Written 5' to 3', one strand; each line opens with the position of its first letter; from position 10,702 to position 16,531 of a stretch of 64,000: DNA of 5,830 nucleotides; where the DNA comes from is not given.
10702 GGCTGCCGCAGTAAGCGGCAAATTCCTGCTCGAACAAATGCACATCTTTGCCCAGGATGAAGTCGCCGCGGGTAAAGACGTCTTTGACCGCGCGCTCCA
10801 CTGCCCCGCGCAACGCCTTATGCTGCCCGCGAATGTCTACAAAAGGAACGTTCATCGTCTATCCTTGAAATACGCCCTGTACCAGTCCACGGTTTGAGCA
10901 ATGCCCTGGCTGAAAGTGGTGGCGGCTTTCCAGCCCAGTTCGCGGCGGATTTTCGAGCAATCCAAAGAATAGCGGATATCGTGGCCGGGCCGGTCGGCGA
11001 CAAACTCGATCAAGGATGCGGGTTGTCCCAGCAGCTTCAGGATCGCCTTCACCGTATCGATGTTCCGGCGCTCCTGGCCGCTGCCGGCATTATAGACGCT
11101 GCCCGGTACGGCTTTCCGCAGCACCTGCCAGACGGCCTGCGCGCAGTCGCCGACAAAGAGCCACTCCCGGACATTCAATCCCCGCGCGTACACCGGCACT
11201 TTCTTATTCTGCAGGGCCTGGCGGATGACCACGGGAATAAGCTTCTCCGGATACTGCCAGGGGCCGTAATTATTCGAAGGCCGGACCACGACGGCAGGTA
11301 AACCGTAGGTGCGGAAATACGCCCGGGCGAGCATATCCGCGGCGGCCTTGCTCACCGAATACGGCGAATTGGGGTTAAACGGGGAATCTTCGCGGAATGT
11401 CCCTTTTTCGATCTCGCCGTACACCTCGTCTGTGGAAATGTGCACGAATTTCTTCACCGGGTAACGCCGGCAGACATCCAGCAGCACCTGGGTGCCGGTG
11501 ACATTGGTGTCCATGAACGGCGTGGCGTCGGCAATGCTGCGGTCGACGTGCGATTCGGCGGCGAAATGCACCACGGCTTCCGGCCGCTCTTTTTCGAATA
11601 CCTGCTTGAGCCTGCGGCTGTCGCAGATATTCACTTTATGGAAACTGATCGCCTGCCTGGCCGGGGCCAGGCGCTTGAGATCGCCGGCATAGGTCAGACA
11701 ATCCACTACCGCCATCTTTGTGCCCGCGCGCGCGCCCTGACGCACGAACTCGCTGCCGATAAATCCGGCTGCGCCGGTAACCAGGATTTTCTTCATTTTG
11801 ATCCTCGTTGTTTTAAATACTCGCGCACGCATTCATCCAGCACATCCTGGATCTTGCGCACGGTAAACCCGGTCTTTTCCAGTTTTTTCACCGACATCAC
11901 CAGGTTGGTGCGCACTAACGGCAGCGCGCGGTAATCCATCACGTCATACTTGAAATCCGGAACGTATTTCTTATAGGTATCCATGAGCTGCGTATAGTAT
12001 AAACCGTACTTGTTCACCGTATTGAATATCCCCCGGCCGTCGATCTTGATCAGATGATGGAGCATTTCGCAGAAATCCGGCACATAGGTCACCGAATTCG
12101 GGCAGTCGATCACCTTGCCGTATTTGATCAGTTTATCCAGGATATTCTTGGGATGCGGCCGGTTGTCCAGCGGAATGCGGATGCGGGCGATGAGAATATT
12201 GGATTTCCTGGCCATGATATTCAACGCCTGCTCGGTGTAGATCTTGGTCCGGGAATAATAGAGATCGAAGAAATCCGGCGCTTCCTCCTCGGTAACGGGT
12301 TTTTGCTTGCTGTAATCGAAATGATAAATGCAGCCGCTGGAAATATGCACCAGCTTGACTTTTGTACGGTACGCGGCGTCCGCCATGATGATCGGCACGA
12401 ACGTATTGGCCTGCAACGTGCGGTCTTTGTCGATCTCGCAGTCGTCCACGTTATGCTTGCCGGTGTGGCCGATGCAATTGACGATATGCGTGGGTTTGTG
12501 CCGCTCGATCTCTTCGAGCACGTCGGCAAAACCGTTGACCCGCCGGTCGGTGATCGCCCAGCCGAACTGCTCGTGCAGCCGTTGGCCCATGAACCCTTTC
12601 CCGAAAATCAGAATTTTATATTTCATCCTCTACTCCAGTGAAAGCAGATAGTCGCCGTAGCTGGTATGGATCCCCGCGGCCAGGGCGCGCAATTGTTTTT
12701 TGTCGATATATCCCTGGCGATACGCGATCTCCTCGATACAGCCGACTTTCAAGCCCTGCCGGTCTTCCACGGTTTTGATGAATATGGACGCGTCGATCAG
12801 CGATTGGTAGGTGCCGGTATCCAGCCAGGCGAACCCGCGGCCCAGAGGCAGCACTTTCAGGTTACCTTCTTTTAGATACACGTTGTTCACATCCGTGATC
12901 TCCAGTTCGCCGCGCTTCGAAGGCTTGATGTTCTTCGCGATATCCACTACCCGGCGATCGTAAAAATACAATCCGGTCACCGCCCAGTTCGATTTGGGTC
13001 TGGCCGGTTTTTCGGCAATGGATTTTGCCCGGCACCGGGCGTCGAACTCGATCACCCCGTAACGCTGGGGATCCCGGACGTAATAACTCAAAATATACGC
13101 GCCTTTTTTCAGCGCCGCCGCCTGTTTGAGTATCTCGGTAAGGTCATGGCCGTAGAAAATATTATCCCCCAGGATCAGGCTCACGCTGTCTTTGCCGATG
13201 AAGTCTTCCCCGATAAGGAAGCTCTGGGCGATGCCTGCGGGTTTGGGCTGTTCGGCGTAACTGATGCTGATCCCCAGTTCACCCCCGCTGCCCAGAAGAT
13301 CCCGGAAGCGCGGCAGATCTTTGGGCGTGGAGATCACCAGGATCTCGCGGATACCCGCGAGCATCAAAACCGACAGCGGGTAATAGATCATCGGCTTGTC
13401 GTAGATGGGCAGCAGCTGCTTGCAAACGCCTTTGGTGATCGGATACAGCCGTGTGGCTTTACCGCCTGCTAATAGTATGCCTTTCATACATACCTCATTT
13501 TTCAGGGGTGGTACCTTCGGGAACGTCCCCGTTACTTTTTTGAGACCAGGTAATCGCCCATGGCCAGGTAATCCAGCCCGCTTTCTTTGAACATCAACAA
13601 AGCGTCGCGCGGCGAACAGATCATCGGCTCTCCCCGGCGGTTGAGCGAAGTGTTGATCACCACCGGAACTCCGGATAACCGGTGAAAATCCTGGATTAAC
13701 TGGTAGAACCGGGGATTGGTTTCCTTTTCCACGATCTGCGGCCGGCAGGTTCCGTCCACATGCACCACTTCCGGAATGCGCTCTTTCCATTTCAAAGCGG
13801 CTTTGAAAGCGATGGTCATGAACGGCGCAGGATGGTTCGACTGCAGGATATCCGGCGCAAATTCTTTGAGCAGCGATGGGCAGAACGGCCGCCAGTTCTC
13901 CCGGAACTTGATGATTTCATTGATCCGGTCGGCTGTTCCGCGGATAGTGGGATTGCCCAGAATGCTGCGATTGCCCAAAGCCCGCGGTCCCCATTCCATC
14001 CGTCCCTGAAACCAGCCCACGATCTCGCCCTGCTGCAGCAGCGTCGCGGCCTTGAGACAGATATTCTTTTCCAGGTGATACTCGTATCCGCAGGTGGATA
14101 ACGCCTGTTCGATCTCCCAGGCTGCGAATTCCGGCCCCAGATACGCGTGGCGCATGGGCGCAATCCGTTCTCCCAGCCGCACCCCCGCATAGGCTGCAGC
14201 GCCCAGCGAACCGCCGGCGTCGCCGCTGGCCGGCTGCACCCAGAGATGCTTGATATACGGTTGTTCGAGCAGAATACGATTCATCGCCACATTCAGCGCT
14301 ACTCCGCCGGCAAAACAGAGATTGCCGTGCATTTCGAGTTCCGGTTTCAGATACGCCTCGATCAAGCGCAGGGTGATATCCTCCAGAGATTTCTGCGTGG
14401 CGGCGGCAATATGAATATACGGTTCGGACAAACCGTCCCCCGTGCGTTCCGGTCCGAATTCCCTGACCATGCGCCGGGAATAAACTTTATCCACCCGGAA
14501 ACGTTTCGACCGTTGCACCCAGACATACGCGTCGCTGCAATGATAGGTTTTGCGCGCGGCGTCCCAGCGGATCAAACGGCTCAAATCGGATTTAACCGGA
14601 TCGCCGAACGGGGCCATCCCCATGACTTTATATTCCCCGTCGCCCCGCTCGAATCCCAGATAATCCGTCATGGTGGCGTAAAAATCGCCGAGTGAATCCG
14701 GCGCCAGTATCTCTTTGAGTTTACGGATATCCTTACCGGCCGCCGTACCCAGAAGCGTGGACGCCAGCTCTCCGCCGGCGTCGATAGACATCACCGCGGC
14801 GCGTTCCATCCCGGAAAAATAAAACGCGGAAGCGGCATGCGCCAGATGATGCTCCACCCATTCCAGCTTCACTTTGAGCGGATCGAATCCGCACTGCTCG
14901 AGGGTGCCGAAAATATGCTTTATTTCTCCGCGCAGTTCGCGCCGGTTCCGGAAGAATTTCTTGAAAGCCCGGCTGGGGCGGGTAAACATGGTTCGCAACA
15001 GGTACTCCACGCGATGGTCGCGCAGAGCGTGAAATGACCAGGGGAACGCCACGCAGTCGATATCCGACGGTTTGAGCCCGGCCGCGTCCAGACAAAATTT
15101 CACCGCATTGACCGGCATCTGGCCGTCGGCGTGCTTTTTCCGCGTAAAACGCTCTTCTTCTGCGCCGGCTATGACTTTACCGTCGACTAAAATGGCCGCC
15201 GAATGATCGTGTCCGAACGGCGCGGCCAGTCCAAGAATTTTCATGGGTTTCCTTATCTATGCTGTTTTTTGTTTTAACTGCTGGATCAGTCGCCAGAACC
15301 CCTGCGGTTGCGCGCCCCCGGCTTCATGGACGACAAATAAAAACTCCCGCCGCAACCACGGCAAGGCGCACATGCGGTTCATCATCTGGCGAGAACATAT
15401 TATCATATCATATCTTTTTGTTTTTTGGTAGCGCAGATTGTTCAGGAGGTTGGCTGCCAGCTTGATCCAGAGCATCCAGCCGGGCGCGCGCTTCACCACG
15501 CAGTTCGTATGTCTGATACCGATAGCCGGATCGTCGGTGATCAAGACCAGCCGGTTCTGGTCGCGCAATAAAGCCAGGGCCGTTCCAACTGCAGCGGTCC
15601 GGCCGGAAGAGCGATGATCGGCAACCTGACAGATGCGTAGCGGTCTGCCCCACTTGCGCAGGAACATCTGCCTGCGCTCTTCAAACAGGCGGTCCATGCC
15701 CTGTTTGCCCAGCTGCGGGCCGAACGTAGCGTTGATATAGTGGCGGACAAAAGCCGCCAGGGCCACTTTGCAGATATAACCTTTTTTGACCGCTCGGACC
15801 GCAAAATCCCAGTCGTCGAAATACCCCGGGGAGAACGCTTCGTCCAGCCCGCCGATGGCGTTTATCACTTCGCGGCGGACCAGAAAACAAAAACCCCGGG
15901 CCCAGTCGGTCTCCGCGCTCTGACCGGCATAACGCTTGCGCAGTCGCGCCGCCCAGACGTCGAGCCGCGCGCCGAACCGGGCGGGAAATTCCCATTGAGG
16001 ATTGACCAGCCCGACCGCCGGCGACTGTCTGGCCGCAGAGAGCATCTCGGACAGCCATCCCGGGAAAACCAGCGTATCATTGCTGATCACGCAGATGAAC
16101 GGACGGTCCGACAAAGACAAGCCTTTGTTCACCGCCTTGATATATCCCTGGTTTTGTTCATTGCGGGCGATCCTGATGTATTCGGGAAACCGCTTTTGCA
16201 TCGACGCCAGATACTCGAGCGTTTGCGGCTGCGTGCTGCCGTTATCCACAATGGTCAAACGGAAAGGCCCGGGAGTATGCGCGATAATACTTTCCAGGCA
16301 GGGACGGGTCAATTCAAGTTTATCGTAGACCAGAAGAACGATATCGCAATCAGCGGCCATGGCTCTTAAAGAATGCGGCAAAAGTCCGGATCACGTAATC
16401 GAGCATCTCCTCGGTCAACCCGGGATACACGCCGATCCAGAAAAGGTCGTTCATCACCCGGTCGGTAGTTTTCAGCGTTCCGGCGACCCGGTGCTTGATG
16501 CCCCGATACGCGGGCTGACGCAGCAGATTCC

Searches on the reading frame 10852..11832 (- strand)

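Call 31: search_protein_families(library=pfam, proteins=[window:10852-11832:-], max_evalue=0.00001)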
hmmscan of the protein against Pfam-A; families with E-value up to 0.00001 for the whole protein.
window:10852-11832:- (326 aa): 7 families
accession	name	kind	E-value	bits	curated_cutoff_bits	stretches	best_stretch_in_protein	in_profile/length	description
PF16363.11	GDP_Man_Dehyd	-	6.3e-76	256.4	27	1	17-314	1-332/332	GDP-mannose 4,6 dehydratase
PF01370.27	Epimerase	-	8.9e-69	232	20.9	1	16-250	1-240/240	NAD dependent epimerase/dehydratase family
PF04321.23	RmlD_sub_bind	-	5.4e-24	85.2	27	1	15-314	2-281/287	RmlD substrate binding domain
PF02719.21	Polysacc_synt_2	-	3.9e-20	72.7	20.2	1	16-284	1-267/293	Polysaccharide biosynthesis protein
PF01073.25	3Beta_HSD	-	6.9e-20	71.7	22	1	17-233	1-224/280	3-beta hydroxysteroid dehydrogenase/isomerase family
PF07993.18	NAD_binding_4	-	1.3e-15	57.7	20.1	1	85-187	90-206/258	Male sterility protein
PF13460.12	NAD_binding_10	-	6.3e-06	26.6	27.2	1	20-186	1-144/184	NAD(P)H-binding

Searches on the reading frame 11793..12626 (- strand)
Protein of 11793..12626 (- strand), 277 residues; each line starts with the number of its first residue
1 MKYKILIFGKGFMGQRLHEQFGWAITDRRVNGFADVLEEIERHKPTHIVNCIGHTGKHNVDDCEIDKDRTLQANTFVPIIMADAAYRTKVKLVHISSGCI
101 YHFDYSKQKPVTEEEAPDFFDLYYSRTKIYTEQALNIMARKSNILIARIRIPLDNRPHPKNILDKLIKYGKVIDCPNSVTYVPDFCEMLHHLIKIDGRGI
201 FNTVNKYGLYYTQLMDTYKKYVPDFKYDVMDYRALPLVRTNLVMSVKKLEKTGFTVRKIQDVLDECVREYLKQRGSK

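Call 31: search_protein_families(library=pfam, proteins=[window:11793-12626:-], max_evalue=0.00001)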
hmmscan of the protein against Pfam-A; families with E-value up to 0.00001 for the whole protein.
window:11793-12626:- (277 aa): 2 families
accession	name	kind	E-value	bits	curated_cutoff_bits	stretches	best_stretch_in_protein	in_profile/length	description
PF04321.23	RmlD_sub_bind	-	1.4e-12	47.7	27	1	34-163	41-160/287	RmlD substrate binding domain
PF01370.27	Epimerase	-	7.2e-08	32.6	20.9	1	34-146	54-164/240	NAD dependent epimerase/dehydratase family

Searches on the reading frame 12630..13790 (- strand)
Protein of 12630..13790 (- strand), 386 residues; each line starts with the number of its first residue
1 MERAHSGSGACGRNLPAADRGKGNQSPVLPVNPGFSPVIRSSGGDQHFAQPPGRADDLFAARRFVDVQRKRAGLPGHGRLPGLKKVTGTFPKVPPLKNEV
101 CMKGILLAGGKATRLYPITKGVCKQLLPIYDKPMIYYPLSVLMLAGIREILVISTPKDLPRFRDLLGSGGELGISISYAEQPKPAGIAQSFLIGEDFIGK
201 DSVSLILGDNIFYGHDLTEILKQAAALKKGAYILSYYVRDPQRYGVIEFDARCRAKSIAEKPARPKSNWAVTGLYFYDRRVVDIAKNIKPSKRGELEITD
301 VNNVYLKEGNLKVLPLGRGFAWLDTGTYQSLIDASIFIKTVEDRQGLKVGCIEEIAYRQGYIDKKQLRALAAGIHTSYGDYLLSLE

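Call 31: search_protein_families(library=pfam, proteins=[window:12630-13790:-], max_evalue=0.00001)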
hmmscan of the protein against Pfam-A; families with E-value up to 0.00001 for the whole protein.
window:12630-13790:- (386 aa): 2 families
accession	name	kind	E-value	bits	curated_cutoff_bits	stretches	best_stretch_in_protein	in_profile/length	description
PF00483.29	NTP_transferase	-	1.7e-71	241.1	21.2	1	103-339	1-243/245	Nucleotidyl transferase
PF12804.13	NTP_transf_3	-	1.5e-09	38.7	27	1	104-231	1-117/160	MobA-like NTP transferase domain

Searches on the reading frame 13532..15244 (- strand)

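Call 30: search_protein_families(library=pfam, proteins=[window:13532-15244:-], max_evalue=0.00001)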
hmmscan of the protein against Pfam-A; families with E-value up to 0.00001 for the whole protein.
window:13532-15244:- (570 aa): 2 families
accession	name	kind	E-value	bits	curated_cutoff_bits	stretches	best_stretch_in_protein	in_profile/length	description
PF16861.10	Carbam_trans_C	-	8.3e-69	230.9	27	1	400-569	1-170/170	Carbamoyltransferase C-terminus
PF02543.21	Carbam_trans_N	-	3.5e-49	168.5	24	1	2-350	1-345/346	Carbamoyltransferase N-terminus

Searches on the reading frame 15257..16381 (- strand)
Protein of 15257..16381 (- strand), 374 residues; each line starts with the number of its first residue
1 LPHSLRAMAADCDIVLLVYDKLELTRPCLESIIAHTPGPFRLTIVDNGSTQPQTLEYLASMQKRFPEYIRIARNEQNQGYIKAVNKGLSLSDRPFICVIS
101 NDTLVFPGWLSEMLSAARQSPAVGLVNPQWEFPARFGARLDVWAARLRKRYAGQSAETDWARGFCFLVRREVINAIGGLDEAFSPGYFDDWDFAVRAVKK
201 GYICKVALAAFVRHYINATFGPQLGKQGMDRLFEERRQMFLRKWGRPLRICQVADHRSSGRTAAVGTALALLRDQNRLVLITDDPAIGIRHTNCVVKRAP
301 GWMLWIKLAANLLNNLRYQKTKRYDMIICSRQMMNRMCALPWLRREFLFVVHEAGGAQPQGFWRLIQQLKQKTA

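Call 30: search_protein_families(library=pfam, proteins=[window:15257-16381:-], max_evalue=0.00001)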
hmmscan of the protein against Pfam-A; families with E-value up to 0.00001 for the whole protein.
window:15257-16381:- (374 aa): 2 families
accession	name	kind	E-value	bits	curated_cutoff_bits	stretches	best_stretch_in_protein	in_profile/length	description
PF00535.33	Glycos_transf_2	-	1.1e-19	71.4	23.3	1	14-174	2-165/168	Glycosyl transferase family 2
PF13641.12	Glyco_tranf_2_3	-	4.9e-15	56.6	27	1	20-219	11-216/230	Glycosyltransferase like family 2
